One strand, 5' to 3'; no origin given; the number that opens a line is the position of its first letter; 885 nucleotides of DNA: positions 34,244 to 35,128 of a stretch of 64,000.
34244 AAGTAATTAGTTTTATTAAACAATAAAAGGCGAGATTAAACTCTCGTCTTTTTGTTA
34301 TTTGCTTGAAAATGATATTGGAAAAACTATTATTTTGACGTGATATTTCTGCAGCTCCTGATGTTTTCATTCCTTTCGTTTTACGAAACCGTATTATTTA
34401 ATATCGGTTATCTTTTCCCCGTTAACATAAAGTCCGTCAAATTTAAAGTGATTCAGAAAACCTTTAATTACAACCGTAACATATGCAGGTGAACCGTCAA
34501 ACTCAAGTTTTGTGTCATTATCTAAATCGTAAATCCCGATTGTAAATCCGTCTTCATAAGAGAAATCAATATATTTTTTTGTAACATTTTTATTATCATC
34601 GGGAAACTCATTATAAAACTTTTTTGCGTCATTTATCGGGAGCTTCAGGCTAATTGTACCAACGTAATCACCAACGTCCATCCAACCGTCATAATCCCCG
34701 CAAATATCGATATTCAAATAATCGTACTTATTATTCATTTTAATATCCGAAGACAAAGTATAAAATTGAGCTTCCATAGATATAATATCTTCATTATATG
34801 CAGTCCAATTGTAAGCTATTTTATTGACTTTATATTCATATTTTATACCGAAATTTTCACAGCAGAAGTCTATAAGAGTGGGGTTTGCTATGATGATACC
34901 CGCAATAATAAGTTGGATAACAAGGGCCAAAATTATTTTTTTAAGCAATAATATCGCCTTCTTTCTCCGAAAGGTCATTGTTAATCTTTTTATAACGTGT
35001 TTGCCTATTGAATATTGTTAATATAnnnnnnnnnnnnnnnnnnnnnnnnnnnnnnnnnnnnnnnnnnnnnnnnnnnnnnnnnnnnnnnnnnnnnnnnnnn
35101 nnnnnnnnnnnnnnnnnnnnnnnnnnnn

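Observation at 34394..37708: Membrane-embedded XRE regulator translationally coupled to three tandem paralogous surface-anchored proteins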

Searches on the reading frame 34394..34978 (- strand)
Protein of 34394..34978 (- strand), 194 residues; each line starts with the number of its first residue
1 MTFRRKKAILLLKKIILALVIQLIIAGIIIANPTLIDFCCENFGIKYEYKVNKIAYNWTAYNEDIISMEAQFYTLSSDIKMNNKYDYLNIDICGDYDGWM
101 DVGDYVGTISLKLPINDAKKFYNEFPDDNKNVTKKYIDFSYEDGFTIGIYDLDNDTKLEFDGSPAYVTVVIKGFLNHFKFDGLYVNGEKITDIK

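Call 3: search_protein_families(library=pfam, proteins=[window:34394-34978:-], max_evalue=1)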
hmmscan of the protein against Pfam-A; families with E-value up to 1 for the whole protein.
window:34394-34978:- (194 aa): 0 families

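Call 4: search_protein_families(library=ncbifam, proteins=[window:34394-34978:-], max_evalue=1)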
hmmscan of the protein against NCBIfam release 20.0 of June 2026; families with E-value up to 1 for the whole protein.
window:34394-34978:- (194 aa): 0 families

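Call 53: search_protein_families(library=padloc, proteins=[window:34394-34978:-], max_evalue=1)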
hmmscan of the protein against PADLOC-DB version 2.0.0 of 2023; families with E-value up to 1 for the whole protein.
window:34394-34978:- (194 aa): 0 families

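Call 54: search_protein_families(library=phrogs, proteins=[window:34394-34978:-], max_evalue=1)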
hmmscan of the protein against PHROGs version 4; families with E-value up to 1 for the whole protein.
window:34394-34978:- (194 aa): 2 families
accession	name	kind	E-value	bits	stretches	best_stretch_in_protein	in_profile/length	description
phrog_18671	-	unknown function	0.033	15.2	1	45-91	9-58/197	-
phrog_29060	-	unknown function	0.25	12.7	1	50-94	3-47/89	-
